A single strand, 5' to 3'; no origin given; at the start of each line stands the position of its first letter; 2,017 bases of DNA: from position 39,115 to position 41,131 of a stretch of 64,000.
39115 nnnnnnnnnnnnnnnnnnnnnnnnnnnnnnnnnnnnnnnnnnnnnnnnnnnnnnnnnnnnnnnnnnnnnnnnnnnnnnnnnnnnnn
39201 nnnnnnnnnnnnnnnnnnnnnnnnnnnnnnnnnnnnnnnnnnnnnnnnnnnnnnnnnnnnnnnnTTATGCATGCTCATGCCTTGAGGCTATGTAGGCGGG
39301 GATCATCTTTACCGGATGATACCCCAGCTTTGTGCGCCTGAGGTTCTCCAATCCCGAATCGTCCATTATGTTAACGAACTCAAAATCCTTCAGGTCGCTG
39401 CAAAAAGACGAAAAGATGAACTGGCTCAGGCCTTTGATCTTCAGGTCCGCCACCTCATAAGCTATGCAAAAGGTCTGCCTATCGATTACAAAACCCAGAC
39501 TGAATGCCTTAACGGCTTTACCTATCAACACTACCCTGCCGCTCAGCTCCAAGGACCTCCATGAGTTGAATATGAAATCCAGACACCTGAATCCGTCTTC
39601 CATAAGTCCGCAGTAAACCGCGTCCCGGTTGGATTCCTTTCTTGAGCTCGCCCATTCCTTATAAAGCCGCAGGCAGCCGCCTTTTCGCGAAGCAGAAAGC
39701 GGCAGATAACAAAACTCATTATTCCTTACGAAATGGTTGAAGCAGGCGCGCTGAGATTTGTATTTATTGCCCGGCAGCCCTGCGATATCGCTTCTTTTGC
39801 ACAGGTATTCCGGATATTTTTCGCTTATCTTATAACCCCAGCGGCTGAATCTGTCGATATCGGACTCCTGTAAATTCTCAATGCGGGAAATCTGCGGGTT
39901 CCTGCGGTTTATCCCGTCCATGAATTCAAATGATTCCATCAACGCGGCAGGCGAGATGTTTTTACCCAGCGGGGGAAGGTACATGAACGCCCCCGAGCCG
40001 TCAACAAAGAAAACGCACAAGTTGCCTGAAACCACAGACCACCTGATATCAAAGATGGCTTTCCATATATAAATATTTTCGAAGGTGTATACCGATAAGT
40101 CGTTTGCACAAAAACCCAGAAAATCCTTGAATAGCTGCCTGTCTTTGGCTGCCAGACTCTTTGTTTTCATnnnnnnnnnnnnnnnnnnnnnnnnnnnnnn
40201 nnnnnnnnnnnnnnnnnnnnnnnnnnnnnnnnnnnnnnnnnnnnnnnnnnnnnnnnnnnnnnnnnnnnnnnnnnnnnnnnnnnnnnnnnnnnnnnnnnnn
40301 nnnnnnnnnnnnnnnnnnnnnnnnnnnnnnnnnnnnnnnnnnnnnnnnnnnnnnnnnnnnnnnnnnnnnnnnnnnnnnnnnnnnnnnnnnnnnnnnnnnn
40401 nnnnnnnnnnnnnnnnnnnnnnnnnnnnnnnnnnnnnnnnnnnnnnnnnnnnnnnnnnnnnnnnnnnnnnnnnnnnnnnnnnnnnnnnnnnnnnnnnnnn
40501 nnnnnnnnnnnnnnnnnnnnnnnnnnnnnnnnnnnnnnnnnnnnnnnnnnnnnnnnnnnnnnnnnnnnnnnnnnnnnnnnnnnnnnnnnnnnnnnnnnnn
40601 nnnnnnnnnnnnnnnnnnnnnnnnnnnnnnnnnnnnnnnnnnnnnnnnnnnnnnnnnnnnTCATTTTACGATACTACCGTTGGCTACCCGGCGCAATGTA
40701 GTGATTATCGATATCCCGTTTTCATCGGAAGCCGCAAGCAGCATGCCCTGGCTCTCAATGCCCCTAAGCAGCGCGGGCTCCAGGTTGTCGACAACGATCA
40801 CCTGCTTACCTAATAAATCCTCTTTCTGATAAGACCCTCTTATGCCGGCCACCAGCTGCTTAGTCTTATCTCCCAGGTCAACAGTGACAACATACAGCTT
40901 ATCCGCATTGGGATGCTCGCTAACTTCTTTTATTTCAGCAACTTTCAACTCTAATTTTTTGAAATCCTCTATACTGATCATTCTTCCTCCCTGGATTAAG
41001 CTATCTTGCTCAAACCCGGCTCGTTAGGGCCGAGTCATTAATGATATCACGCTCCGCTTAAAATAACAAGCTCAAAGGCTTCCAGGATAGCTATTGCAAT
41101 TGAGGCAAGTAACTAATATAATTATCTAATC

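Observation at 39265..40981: Putative aminoacyl-tRNA-dependent transferase cassette: standalone DUF2156 (MprF C-terminal-like) + YkgJ Cys-cluster protein + Trbp111-like tRNA-binding protein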

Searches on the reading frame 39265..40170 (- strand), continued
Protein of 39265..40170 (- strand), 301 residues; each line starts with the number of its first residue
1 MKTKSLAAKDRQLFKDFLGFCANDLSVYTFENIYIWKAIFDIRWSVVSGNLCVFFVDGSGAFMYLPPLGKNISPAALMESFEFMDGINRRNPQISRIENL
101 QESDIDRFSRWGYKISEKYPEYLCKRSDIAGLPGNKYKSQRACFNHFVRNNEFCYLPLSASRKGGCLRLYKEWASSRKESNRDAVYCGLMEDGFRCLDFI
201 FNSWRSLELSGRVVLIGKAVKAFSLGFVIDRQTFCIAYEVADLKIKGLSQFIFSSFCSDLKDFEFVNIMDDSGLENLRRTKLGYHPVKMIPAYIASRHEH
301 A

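Call 15: find_related_loci(query=A1, collection=genome_contigs, flank=8000)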
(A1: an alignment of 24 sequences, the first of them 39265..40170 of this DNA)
Query A1 (301 aa) in genome_contigs; peptide patterns used: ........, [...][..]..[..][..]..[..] (x = any residue, [..] = any of these).
195 stretches matched a pattern; 167 encode a relative of the query (tblastn E <= 1e-3); the best 80 are kept; 80 distinct loci.
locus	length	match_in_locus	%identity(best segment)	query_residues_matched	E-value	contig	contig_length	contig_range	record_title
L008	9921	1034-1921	50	1-297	1e-104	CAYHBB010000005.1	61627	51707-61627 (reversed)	MAG TPA_asm: uncultured Planctomycetales bacterium isolate ERP119294_co2_534 genome assembly, contig: k141_4928140, whol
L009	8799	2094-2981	49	1-297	5e-104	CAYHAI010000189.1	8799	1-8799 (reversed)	MAG TPA_asm: uncultured Planctomycetales bacterium isolate ERP119294_co2_437 genome assembly, contig: k141_1764022, whol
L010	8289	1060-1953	51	1-299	9e-103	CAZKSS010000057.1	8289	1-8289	MAG TPA_asm: uncultured Planctomycetales bacterium isolate SRP098346_co1_421 genome assembly, contig: NODE_11651_length_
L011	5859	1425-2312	51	1-297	3e-102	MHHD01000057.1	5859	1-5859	MAG: Omnitrophica WOR_2 bacterium RIFCSPLOWO2_12_FULL_51_8 rifcsplowo2_12_scaffold_45268, whole genome shotgun sequence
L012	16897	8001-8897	49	1-300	7e-102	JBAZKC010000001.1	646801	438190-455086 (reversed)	MAG: Candidatus Omnitrophota bacterium isolate SO_2017_LW4_134 scaffold_32_c1_LW137-91_2017, whole genome shotgun sequen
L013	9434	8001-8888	50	1-297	2e-100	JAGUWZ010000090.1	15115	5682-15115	MAG: Candidatus Omnitrophota bacterium isolate DeMMO4_15 c_000000021409, whole genome shotgun sequence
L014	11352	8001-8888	48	1-297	3e-100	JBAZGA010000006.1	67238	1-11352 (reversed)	MAG: Candidatus Omnitrophota bacterium isolate SO_2017_LW3_33 NODE_838_length_67238_cov_1.172237_LW162_2017, whole genom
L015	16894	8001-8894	50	1-299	5e-100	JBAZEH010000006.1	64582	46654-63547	MAG: Candidatus Omnitrophota bacterium isolate SO_2017_LW3_121 NODE_900_length_64582_cov_2.410736_LW162_2017, whole geno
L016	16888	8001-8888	50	1-297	6e-100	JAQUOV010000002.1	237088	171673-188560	MAG: Candidatus Omnitrophota bacterium isolate STD1_209 NODE_89_length_237088_cov_10.788978_Sandtown_D1, whole genome sh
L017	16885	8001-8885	48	2-297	3e-99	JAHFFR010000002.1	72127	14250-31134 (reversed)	MAG: Candidatus Omnitrophota bacterium isolate nzgw297 NODE_267_length_72128_cov_19.828322, whole genome shotgun sequenc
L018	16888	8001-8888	49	1-297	2e-99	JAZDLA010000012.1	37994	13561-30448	MAG: Candidatus Omnitrophota bacterium isolate MEGAHIT-group-0.561 k141_5366582, whole genome shotgun sequence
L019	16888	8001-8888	47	1-297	3e-99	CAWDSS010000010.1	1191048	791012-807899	MAG: Candidatus Omnitrophota bacterium isolate MFD03726.bin.2.139 genome assembly, contig: contig_50884, whole genome sh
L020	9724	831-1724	48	1-299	2e-99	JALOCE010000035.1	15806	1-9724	MAG: Candidatus Omnitrophota bacterium isolate SO_2017_LW4 bin 43 scaffold_7221_c1_LW137-91_2017, whole genome shotgun s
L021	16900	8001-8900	49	1-299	2e-99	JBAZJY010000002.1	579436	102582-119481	MAG: Candidatus Omnitrophota bacterium isolate SO_2017_LW4_130 scaffold_41_c1_LW137-91_2017, whole genome shotgun sequen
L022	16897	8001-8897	50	1-300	5e-99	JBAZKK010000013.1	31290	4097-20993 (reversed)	MAG: Candidatus Omnitrophota bacterium isolate SO_2017_LW4_141 scaffold_3152_c1_LW137-91_2017, whole genome shotgun sequ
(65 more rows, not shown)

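Call 27: predict_structure(alignment_id=A1)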
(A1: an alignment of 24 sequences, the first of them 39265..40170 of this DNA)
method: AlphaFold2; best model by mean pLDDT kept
length: 301 residues; sequences in the alignment: 24
mean_pLDDT: 89.6   pTM: 0.86
mean pLDDT of the five models: 89.6, 87.9, 85.8, 85.1, 73.7
residues with pLDDT >= 90: 201; 70-90: 83; 50-70: 10; < 50: 7
segments of 3 or more residues with pLDDT < 50: 272-276
pLDDT, mean of each block of 10 residues (from residue 1): 92 91 83 90 96 94 94 93 94 92 93 91 91 87 96 95 96 89 84 91 86 97 94 93 94 96 90 50 77 85 33
secondary structure, 60 per line:
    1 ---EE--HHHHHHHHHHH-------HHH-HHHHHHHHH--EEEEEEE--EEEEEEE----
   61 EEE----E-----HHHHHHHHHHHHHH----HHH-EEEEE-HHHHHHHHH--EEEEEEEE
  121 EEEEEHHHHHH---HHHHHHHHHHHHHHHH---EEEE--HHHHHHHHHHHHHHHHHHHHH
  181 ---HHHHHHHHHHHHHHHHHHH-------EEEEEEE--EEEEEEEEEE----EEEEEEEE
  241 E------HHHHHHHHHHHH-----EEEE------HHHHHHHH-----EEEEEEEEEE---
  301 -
elements in order: H8-18 H30-38 E41-47 E50-56 E61-63 H74-87 E96-100 H102-110 E113-125 H126-131 H135-150 E154-157 H160-180 H184-202 E210-216 E219-228 E233-241 H248-259 E265-268 H275-282 E288-297

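Call 31: fold_search(model_id=the predicted structure, library=pdb)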
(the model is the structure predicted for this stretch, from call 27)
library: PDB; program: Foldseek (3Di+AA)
matches with E <= 10: 707; with E <= 0.001: 96
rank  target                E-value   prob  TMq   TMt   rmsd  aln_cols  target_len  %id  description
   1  2hqy_A                4.8e-24  1.00  0.81  0.82   3.5       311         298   25  Crystal Structure of Conserved Protein of Unknown Function from Bacteroides thetaiotaomicron VPI-5482 (released 2006-09-19)
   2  2hqy_B                2.1e-23  1.00  0.83  0.85   3.0       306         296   24  Crystal Structure of Conserved Protein of Unknown Function from Bacteroides thetaiotaomicron VPI-5482 (released 2006-09-19)
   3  5vrv_E                1.1e-12  1.00  0.62  0.59   5.8       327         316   13  2.05 Angstrom Resolution Crystal Structure of C-terminal Domain (DUF2156) of Putative Lysylphosphatidylglycerol Synthe (released 2017-05-24)
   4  5vrv_D                1.4e-12  1.00  0.62  0.60   5.4       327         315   13  2.05 Angstrom Resolution Crystal Structure of C-terminal Domain (DUF2156) of Putative Lysylphosphatidylglycerol Synthe (released 2017-05-24)
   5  5vrv_A                3.7e-12  1.00  0.61  0.58   6.1       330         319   12  2.05 Angstrom Resolution Crystal Structure of C-terminal Domain (DUF2156) of Putative Lysylphosphatidylglycerol Synthe (released 2017-05-24)
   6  5vrv_F                4.1e-12  1.00  0.61  0.59   6.0       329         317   12  2.05 Angstrom Resolution Crystal Structure of C-terminal Domain (DUF2156) of Putative Lysylphosphatidylglycerol Synthe (released 2017-05-24)
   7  5vrv_C                5.2e-12  1.00  0.63  0.61   5.3       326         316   13  2.05 Angstrom Resolution Crystal Structure of C-terminal Domain (DUF2156) of Putative Lysylphosphatidylglycerol Synthe (released 2017-05-24)
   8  5vrv_B                5.5e-12  1.00  0.62  0.60   5.6       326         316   14  2.05 Angstrom Resolution Crystal Structure of C-terminal Domain (DUF2156) of Putative Lysylphosphatidylglycerol Synthe (released 2017-05-24)
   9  4v36_B                1.1e-11  1.00  0.63  0.61   5.6       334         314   16  The structure of L-PGS from Bacillus licheniformis (released 2015-08-19)
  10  9j8q_A                1.8e-11  1.00  0.63  0.27   5.6       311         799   11  MprF from Pseudomonas aeruginosa in GDN micelle, C2 symmetry (released 2025-09-03)
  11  4v36_A                4.3e-11  1.00  0.63  0.59   5.3       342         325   16  The structure of L-PGS from Bacillus licheniformis (released 2015-08-19)
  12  6lv0_A                6.0e-11  1.00  0.61  0.58   5.9       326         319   13  Crystal structure of the soluble domain of the multiple peptide resistance factor (MprF) from Rhizobium tropici (released 2021-02-03)
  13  9j8s_A                7.1e-11  1.00  0.63  0.27   5.2       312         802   10  MprF from Pseudomonas aeruginosa in nanodisc, C2 symmetry (released 2025-09-03)
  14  9goe_A                1.7e-10  1.00  0.57  0.25   6.0       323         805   10  Cryo-EM structure of the multiple peptide resistance factor (MprF) from Pseudomonas aeruginosa bound to a synthetic na (released 2025-03-12)
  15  4v35                  2.5e-10  1.00  0.61  0.58   6.7       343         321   10  The Structure of A-PGS from Pseudomonas aeruginosa (released 2015-08-19)
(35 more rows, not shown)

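Call 37: search_solved_structures(query=A1, max_evalue=10, show_alignments=5)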
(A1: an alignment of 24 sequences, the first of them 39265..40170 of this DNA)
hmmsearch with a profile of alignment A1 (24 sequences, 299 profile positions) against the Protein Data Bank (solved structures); distinct sequences matched with E-value up to 10: 1.
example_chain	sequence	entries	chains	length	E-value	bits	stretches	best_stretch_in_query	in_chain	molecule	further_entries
2hqy_A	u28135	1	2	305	2e-42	149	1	4-296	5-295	conserved hypothetical protein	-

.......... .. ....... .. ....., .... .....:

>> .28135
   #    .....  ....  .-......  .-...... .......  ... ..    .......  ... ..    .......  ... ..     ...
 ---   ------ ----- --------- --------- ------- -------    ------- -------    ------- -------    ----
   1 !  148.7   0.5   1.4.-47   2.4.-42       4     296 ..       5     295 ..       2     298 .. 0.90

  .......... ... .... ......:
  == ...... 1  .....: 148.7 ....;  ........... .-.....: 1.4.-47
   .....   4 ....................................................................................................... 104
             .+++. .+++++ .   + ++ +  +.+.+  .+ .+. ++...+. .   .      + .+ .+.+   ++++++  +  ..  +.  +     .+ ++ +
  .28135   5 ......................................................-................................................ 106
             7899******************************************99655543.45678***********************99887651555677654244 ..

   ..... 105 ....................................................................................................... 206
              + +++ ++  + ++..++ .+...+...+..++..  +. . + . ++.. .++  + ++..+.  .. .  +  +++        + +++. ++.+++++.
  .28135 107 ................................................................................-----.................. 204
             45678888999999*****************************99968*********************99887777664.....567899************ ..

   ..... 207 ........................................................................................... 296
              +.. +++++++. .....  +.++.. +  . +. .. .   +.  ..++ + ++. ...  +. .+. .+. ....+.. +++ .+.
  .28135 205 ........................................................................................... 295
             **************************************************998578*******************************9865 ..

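Call 45: search_protein_families(library=padloc, proteins=[window:39265-40170:-], max_evalue=0.01)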
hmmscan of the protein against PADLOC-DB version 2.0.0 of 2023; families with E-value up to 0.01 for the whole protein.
window:39265-40170:- (301 aa): 0 families

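Call 68: search_protein_families(library=pfam, proteins=[L004:832-2874:+, L004:7667-9175:+], max_evalue=0.001)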
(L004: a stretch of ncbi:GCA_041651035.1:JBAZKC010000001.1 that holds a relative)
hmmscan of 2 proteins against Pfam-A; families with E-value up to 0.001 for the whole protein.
L004:832-2874:+ (680 aa): 4 families
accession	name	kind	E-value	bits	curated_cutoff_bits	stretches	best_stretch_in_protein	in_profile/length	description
PF03483.22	B3_4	-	1.4e-65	220.6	29.3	1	106-277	2-173/174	B3/4 domain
PF17759.6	tRNA_synthFbeta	-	1.5e-30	106.7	22.4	1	366-567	1-211/214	Phenylalanyl tRNA synthetase beta chain CLM domain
PF03484.21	B5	-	4e-26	91.4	28.6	1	297-363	1-67/67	tRNA synthetase B5 domain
PF03147.19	FDX-ACB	-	4.9e-22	78.6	31.1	1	587-680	1-94/94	Ferredoxin-fold anticodon binding domain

L004:7667-9175:+ (502 aa): 0 families

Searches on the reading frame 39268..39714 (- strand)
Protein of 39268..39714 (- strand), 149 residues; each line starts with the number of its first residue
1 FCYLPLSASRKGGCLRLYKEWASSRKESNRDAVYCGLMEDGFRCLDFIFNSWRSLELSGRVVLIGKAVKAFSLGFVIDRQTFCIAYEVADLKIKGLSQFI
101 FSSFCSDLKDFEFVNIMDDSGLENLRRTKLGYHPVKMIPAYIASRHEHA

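Call 81: search_protein_families(library=pfam, proteins=[window:39268-39714:-], max_evalue=10)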
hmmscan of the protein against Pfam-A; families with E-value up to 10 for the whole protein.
seq(149 aa): 2 families
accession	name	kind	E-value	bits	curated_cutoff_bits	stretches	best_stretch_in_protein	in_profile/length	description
PF09924.15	LPG_synthase_C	-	9.4e-10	38.5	27.5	1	12-143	147-297/298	Phosphatidylglycerol lysyltransferase, C-terminal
PF19217.5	CoV_NSP4_N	-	0.12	12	25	1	8-63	203-260/353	Coronavirus replicase NSP4, N-terminal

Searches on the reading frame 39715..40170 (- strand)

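Call 81: search_protein_families(library=pfam, proteins=[window:39715-40170:-], max_evalue=10)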
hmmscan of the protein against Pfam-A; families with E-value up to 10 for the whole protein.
seq(152 aa): 1 family
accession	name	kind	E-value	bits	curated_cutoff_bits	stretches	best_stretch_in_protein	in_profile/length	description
PF09924.15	LPG_synthase_C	-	1.5e-07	31.2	27.5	1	26-150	9-129/298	Phosphatidylglycerol lysyltransferase, C-terminal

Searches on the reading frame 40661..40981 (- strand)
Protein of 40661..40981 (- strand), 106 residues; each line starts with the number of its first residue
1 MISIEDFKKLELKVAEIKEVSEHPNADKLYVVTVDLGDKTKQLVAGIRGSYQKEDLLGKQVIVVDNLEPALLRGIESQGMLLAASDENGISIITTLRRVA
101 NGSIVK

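Call 3: search_protein_families(library=pfam, proteins=[window:40661-40981:-], max_evalue=0.01)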
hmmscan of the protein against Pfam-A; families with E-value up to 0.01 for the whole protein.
window:40661-40981:- (106 aa): 1 family
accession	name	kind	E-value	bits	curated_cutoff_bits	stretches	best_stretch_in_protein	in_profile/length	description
PF01588.26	tRNA_bind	-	5.4e-28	97.4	27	1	12-102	1-94/96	Putative tRNA binding domain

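Call 4: search_protein_families(library=ncbifam, proteins=[window:40661-40981:-], max_evalue=0.01)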
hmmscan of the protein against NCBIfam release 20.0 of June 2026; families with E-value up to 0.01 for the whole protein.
window:40661-40981:- (106 aa): 12 families
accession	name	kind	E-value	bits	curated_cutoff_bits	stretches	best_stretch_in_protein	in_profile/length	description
TIGR00399.1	metG_C_term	equivalog_domain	5.6e-34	116.9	116.65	1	2-105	34-138/139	methionine--tRNA ligase subunit beta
NF001100.0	PRK00133.1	equivalog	9.6e-34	116.9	587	1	2-106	571-676/676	methionine--tRNA ligase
NF008900.0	PRK12267.1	equivalog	2.4e-32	112.3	598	1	2-106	543-648/648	methionine--tRNA ligase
NF007492.0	PRK10089.1-1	equivalog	5.2e-26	90.7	150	1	2-102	4-106/110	tRNA-binding protein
NF007494.0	PRK10089.1-3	equivalog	2.3e-16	59.7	109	1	1-104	3-110/112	tRNA-binding protein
TIGR02222.1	chap_CsaA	subfamily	1.4e-14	53.9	119.65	1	4-104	1-105/107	export-related chaperone CsaA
NF007495.0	PRK10089.1-4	equivalog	8e-14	52.1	117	1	1-103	4-110/113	tRNA-binding protein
NF007493.0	PRK10089.1-2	equivalog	5.6e-11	42.5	160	1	2-102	4-108/112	tRNA-binding protein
TIGR00472.1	pheT_bact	equivalog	5.9e-11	41.3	402.65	1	6-86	38-125/798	phenylalanine--tRNA ligase subunit beta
NF007496.0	PRK10089.1-5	equivalog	3.2e-10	40.2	171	1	1-102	1-105/109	chaperone CsaA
NF045867.1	PheT_Nterm_rel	equivalog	7.3e-09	35.9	120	1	9-84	86-165/171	TyrS-associated PheT N-terminal domain-related protein TapR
NF045760.1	YtpR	equivalog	1.2e-07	31.8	100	1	10-83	81-157/185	YtpR family tRNA-binding protein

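Call 45: search_protein_families(library=padloc, proteins=[window:40661-40981:-], max_evalue=0.01)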
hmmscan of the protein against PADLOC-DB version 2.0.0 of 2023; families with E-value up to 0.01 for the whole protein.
window:40661-40981:- (106 aa): 0 families

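Call 46: search_solved_structures(query=window:40661-40981:-, max_evalue=0.00001)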
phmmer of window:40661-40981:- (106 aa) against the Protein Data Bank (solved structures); distinct sequences matched with E-value up to 0.00001: 28.
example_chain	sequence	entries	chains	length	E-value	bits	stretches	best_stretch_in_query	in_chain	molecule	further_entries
1mkh_A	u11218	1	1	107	1.1e-29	105.7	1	2-103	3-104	C-terminal domain of Methionyl-tRNA synthetase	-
1rqg_A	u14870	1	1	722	4.8e-28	100.5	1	2-102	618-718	Methionyl-tRNA synthetase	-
5h34_A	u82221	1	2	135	7.5e-28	99.9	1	2-105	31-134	Methionine-tRNA ligase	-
1pyb_A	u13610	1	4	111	4.2e-22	81.5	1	1-103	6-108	tRNA-binding protein Trbp111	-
8vtz_A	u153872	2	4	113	4.4e-22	81.4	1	1-103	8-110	Methionyl-tRNA synthetase beta subunit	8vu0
3ers_X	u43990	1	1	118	2.3e-21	79.1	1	3-99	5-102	tRNA-binding protein ygjH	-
7d8r_A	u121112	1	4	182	3.5e-21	78.5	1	2-103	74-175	Microphthalmia-associated transcription factor,Methionyl-tRNA synthetase beta subunit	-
7d8s_A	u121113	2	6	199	4.6e-21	78.2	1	2-103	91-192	Microphthalmia-associated transcription factor,Methionyl-tRNA synthetase beta subunit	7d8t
9shc_A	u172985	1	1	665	3e-16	62.8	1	2-105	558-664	Methionine--tRNA ligase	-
1ntg_A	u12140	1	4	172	5.8e-15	58.6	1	9-87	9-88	Tyrosyl-tRNA synthetase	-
4up7_A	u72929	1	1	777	9.7e-14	54.7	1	6-91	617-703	LYSINE--TRNA LIGASE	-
4up8_A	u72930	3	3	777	9.9e-14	54.7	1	6-91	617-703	LYSINE--TRNA LIGASE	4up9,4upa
38li_A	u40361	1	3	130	1.7e-13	53.9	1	2-86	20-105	Methionine--tRNA ligase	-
2cwp_A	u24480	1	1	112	2.1e-13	53.6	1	3-93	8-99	MetRS related protein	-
5zkg_A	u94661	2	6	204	9.8e-13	51.5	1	4-92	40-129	Aminoacyl-tRna synthetase-interacting multifunctional protein P43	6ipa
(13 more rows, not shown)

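Call 51: list_cluster_members(proteins=[window:40661-40981:-, window:40170-40664:-, window:39265-40170:-, window:38448-39278:-])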
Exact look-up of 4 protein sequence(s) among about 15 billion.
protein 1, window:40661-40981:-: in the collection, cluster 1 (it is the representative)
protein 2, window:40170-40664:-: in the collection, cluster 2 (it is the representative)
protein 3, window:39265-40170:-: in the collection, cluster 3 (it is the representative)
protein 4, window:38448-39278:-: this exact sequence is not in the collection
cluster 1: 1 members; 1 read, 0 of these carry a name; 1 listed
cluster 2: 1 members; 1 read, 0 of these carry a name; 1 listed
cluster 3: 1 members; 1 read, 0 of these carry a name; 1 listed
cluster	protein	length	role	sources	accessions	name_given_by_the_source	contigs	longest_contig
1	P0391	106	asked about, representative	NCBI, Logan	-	-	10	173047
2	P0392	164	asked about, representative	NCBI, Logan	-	-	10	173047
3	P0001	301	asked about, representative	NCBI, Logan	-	-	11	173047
